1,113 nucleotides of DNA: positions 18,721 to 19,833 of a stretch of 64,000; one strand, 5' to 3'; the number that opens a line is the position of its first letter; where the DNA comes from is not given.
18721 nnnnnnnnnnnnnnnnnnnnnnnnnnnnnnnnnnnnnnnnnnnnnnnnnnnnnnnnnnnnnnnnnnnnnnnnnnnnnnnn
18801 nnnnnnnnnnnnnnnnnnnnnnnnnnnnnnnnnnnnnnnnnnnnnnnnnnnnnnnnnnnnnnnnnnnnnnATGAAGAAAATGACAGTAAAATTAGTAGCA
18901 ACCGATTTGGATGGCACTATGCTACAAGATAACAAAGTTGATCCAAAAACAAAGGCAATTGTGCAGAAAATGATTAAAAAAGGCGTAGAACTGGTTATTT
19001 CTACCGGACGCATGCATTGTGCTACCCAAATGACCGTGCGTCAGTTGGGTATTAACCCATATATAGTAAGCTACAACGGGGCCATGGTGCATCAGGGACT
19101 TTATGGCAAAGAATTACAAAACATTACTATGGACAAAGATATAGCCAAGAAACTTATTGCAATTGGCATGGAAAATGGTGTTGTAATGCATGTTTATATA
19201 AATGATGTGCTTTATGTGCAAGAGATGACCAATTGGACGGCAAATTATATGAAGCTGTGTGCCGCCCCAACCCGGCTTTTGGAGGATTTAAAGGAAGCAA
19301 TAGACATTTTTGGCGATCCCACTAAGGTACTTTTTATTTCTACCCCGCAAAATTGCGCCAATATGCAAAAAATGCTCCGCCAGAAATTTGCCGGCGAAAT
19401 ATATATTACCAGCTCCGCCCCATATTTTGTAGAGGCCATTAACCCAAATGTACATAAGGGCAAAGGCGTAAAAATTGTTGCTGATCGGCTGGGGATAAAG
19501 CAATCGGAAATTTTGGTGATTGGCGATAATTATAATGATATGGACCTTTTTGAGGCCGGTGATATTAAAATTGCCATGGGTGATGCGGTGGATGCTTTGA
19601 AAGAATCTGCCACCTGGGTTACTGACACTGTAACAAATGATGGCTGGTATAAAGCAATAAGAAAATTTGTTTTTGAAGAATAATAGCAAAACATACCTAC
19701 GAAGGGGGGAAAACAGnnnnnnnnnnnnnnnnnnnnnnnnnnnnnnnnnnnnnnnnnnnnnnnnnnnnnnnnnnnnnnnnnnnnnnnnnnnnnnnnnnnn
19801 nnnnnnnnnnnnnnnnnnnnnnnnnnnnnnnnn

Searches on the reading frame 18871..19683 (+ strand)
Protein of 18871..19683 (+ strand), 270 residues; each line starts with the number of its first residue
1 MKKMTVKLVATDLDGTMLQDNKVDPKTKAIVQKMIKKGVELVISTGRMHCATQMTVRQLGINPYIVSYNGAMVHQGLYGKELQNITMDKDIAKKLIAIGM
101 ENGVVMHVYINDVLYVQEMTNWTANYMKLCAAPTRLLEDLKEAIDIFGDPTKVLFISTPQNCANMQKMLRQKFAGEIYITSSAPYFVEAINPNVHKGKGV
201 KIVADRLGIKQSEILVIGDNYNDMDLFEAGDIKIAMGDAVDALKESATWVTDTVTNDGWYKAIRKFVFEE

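Call 73: search_protein_families(library=pfam, proteins=[window:18871-19683:+], max_evalue=0.00001)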
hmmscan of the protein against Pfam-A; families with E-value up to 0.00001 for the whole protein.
window:18871-19683:+ (270 aa): 3 families
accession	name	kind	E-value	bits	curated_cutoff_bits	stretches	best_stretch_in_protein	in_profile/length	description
PF08282.18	Hydrolase_3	-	4.3e-55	187.6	20.9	1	9-263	1-255/255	haloacid dehalogenase-like hydrolase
PF05116.19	S6PP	-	1.9e-13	51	20.3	1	152-243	119-213/247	Sucrose-6F-phosphate phosphohydrolase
PF00702.32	Hydrolase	-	9.5e-10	39.6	26.4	0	127-228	90-188/191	haloacid dehalogenase-like hydrolase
